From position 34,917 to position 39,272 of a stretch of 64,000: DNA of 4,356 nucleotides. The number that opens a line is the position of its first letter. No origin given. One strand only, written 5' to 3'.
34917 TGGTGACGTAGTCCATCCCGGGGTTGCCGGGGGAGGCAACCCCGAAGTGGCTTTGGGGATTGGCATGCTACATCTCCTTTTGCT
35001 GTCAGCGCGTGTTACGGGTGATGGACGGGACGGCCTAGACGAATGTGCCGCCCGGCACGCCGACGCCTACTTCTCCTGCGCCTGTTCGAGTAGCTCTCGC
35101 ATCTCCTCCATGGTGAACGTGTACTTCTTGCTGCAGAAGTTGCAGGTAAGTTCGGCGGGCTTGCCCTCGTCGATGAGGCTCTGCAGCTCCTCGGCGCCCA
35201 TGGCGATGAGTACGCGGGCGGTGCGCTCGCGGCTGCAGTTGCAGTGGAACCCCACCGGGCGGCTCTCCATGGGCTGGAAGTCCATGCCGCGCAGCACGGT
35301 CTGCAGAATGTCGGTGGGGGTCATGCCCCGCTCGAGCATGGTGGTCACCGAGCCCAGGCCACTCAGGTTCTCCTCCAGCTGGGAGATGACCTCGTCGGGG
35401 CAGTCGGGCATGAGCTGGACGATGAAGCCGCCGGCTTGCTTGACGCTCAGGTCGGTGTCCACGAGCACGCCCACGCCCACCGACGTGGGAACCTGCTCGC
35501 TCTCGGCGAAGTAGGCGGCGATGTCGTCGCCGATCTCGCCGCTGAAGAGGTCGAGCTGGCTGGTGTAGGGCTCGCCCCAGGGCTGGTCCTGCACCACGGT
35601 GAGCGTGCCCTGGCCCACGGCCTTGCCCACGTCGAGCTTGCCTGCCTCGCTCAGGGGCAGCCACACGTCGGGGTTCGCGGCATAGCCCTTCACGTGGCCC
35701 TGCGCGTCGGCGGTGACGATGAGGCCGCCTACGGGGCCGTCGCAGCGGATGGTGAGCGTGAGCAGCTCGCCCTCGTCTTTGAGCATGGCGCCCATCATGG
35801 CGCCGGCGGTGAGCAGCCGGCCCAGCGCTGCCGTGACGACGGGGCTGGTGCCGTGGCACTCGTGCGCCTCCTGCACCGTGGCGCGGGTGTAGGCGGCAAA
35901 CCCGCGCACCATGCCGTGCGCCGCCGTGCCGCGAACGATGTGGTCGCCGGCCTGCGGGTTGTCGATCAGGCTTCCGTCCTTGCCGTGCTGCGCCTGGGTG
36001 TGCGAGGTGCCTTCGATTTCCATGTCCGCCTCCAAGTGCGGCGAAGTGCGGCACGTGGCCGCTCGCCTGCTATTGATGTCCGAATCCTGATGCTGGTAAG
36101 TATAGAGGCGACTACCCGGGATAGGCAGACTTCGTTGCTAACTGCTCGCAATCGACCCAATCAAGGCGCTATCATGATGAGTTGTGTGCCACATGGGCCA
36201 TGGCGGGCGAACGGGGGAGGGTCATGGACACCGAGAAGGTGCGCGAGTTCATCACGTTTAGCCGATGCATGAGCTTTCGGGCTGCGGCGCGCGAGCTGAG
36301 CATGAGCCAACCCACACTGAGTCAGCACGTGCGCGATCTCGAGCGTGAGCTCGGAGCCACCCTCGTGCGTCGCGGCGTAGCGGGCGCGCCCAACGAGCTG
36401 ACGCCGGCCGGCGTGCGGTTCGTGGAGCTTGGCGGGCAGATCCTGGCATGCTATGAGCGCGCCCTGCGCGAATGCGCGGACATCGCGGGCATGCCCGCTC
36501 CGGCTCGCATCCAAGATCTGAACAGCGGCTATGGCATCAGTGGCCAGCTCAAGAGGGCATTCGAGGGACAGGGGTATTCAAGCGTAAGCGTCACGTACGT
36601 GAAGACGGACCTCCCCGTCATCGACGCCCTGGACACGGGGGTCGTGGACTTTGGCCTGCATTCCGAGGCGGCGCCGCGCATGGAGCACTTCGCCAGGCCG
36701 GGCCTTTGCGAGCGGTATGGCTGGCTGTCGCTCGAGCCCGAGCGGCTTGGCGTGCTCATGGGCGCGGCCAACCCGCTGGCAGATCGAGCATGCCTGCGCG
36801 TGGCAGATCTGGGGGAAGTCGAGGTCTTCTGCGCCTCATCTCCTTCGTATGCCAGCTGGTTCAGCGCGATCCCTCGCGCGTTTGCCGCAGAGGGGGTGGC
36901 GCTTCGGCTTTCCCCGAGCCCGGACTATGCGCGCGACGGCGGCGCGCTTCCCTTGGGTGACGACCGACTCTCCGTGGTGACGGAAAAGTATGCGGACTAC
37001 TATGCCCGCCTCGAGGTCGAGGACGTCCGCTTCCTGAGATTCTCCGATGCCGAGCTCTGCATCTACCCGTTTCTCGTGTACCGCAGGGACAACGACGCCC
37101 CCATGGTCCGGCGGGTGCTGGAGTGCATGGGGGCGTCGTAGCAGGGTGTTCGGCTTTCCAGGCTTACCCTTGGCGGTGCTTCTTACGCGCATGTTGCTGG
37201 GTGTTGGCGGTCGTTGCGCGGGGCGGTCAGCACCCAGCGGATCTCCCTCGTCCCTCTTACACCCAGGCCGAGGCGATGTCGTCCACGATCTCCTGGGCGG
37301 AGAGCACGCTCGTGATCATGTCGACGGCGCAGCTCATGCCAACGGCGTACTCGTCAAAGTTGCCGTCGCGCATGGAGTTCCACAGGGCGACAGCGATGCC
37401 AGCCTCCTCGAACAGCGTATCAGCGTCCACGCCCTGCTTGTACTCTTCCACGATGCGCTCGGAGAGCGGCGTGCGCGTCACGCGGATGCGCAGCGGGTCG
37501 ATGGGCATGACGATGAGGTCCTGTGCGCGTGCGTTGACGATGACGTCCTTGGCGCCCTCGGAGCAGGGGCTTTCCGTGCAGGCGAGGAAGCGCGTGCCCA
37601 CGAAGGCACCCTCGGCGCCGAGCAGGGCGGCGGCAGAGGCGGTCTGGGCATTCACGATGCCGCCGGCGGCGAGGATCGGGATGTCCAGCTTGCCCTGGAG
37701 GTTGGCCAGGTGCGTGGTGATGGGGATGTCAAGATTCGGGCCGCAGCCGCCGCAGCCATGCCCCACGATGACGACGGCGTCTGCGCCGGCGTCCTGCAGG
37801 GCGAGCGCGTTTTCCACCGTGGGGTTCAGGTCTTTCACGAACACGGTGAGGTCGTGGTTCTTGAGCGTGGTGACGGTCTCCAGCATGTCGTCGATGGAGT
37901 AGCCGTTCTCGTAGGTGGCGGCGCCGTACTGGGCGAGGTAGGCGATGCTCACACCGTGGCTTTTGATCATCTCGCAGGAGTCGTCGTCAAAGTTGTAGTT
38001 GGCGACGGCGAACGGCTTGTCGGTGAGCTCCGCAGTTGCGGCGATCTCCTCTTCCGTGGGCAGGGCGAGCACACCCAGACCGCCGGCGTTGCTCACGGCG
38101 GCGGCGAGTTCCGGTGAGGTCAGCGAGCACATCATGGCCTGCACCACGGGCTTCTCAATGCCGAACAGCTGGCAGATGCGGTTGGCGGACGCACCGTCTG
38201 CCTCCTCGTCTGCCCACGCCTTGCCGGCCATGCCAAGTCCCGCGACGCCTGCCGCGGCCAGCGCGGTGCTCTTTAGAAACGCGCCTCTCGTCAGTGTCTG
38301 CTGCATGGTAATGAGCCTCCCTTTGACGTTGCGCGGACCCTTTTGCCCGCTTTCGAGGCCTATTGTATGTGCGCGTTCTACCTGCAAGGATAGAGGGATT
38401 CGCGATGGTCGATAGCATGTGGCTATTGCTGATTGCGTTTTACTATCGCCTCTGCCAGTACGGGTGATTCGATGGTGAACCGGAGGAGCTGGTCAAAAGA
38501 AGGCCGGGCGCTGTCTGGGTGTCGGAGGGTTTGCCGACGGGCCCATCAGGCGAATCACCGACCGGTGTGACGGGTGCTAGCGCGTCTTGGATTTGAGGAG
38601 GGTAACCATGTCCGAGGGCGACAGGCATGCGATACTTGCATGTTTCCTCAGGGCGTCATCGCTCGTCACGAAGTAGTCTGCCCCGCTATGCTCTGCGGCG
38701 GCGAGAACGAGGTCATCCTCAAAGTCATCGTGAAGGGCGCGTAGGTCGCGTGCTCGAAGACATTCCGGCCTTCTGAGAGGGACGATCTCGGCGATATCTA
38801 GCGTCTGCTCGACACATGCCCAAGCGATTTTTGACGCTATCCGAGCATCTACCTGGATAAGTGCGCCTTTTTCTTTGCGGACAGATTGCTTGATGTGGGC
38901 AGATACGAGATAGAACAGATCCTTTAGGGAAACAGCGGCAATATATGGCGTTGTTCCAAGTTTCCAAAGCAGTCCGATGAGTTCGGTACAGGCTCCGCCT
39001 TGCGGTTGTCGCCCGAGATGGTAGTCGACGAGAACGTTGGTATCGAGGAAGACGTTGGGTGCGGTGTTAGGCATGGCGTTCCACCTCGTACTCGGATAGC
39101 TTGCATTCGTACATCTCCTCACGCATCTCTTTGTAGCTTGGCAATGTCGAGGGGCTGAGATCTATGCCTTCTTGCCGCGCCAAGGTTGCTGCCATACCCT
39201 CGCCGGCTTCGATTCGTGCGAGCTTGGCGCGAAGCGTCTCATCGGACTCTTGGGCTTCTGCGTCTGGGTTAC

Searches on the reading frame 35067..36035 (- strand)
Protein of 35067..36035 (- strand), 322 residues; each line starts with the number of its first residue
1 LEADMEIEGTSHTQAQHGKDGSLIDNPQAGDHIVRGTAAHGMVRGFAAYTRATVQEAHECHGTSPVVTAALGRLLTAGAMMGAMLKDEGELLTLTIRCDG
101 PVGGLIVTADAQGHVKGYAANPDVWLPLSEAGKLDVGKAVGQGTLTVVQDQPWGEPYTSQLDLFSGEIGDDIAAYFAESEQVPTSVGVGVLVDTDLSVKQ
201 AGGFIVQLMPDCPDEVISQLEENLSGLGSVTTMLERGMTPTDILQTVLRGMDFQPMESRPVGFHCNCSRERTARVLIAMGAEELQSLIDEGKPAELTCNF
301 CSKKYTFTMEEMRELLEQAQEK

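Call 7: search_protein_families(library=pfam, proteins=[window:35067-36035:-], max_evalue=0.01)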
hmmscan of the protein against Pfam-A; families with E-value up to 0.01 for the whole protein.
window:35067-36035:- (322 aa): 1 family
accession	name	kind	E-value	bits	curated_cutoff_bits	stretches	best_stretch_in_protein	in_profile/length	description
PF01430.24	HSP33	-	5e-100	334.9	21.4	1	31-308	1-273/273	Hsp33 protein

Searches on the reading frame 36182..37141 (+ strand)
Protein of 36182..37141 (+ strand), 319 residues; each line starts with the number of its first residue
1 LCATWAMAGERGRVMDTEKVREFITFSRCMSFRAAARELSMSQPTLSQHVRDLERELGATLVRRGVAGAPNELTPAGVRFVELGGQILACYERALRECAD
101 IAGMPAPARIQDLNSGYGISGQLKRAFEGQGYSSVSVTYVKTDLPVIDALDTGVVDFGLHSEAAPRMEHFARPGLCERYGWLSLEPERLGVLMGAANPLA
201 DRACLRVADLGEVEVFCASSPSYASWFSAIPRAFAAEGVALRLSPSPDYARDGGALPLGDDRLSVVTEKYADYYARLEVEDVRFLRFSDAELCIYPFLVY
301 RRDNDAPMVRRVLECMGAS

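Call 5: search_protein_families(library=pfam, proteins=[window:36182-37141:+], max_evalue=0.01)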
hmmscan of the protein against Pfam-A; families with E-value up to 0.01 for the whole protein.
window:36182-37141:+ (319 aa): 3 families
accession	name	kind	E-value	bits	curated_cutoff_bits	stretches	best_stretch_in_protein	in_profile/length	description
PF00126.33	HTH_1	-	2.2e-15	56.8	26.6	1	20-77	4-59/60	Bacterial regulatory helix-turn-helix protein, lysR family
PF03466.25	LysR_substrate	-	0.0083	16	28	0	147-246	48-135/209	LysR substrate binding domain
PF01022.26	HTH_5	-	0.0088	16.4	22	0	36-55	22-41/47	Bacterial regulatory protein, arsR family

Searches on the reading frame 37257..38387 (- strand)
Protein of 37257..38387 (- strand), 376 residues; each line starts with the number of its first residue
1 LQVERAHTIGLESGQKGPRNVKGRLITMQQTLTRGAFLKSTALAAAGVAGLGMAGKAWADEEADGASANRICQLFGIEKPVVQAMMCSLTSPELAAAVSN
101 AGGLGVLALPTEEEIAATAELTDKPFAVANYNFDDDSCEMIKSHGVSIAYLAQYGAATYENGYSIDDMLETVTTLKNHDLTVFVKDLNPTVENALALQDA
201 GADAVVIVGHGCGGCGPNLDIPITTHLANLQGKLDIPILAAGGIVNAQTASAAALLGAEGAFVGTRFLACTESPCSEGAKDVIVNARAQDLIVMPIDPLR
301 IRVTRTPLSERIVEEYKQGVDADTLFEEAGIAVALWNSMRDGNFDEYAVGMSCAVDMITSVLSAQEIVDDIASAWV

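Call 5: search_protein_families(library=pfam, proteins=[window:37257-38387:-], max_evalue=0.01)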
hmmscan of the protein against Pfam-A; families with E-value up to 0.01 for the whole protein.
window:37257-38387:- (376 aa): 5 families
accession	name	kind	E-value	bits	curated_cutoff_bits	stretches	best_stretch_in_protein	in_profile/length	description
PF03060.21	NMO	-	8.2e-42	144.2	28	1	71-371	4-328/331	Nitronate monooxygenase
PF00478.31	IMPDH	-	2.5e-08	33.7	25.6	1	168-276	132-248/345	IMP dehydrogenase / GMP reductase domain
PF01070.24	FMN_dh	-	9.5e-05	22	24.9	1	177-284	216-322/350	FMN-dependent dehydrogenase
PF05690.20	ThiG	-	0.0028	17.5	23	1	177-266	121-206/247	Thiazole biosynthesis protein ThiG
PF01645.23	Glu_synthase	-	0.0047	16.6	20.4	0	159-268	182-308/369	Conserved region in glutamate synthase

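Call 23: search_protein_families(library=ncbifam, proteins=[window:37257-38306:-], max_evalue=0.01)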
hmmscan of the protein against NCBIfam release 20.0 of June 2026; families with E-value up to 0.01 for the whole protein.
window:37257-38306:- (349 aa): 8 families
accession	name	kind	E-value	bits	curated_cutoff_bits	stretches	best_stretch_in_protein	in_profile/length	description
TIGR03151.1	enACPred_II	equivalog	1.7e-35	122.8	453.1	1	42-346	2-298/307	enoyl-[acyl-carrier-protein] reductase FabK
TIGR01302.1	IMP_dehydrog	equivalog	9.1e-07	28.1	481.5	1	141-250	252-369/450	IMP dehydrogenase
NF002231.0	PRK01130.1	subfamily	0.00037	19.6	189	1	67-238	36-211/230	putative N-acetylmannosamine-6-phosphate 2-epimerase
TIGR01304.1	IMP_DH_rel_2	equivalog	0.0008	18.8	342.1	0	49-239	42-215/365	GuaB3 family IMP dehydrogenase-related protein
NF005574.0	PRK07259.1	equivalog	0.00088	18.3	269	0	200-242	229-271/304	dihydroorotate dehydrogenase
TIGR01037.2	pyrD_sub1_fam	subfamily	0.0025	17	270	0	201-241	227-267/300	dihydroorotate dehydrogenase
NF003215.0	PRK04180.1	equivalog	0.0032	17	395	1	202-245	204-247/298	pyridoxal 5'-phosphate synthase lyase subunit PdxS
NF005493.0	PRK07107.1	equivalog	0.0077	14.8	585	0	208-249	352-393/502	IMP dehydrogenase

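Call 53: search_protein_representatives(protein=window:37257-38306:-)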
Query: 349 residues. Proteins with E-value up to 0.001 (for the whole library): 4739; up to 1e-10: 852; up to 1e-30: 19. The best 150 are listed.
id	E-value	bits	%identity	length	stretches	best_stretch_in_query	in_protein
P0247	5.7e-192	653.4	86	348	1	1-348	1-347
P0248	6.6e-79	281.9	46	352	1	3-347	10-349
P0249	2.6e-76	273.3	46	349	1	3-347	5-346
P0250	3.5e-67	243.4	48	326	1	8-348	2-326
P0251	1.4e-56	208.5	40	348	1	5-348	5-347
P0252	3.4e-56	207.2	42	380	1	39-348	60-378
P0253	8.0e-53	196.2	42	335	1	11-348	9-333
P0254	2.9e-41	158.2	40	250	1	98-348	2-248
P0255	8.6e-41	156.6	39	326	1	41-344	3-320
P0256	2.6e-39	151.8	35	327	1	40-344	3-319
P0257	7.0e-38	147.1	39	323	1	42-344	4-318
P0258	6.3e-37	143.9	35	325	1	42-348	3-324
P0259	6.7e-36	140.5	35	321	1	42-348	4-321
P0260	6.2e-35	137.4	34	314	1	41-342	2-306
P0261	9.5e-34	133.5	40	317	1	42-345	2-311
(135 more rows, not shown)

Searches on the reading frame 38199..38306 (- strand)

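Call 51: search_protein_families(library=pfam, proteins=[window:38199-38306:-], max_evalue=10)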
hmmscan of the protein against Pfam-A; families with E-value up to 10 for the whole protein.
seq(36 aa): 1 family
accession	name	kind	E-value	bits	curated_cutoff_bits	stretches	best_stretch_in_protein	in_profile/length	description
PF09849.14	DUF2076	-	0.87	10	38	1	8-23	152-167/265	Uncharacterized protein conserved in bacteria (DUF2076)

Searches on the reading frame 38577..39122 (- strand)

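Call 5: search_protein_families(library=pfam, proteins=[window:38577-39122:-], max_evalue=0.01)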
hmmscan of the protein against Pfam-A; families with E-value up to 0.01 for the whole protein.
window:38577-39122:- (181 aa): 2 families
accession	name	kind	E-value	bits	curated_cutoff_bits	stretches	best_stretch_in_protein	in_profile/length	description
PF13470.12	PIN_3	-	1.3e-14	55.4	27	1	24-156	2-114/115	PIN domain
PF01850.27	PIN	-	2.1e-09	38.5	23.6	1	24-162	1-118/120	PIN domain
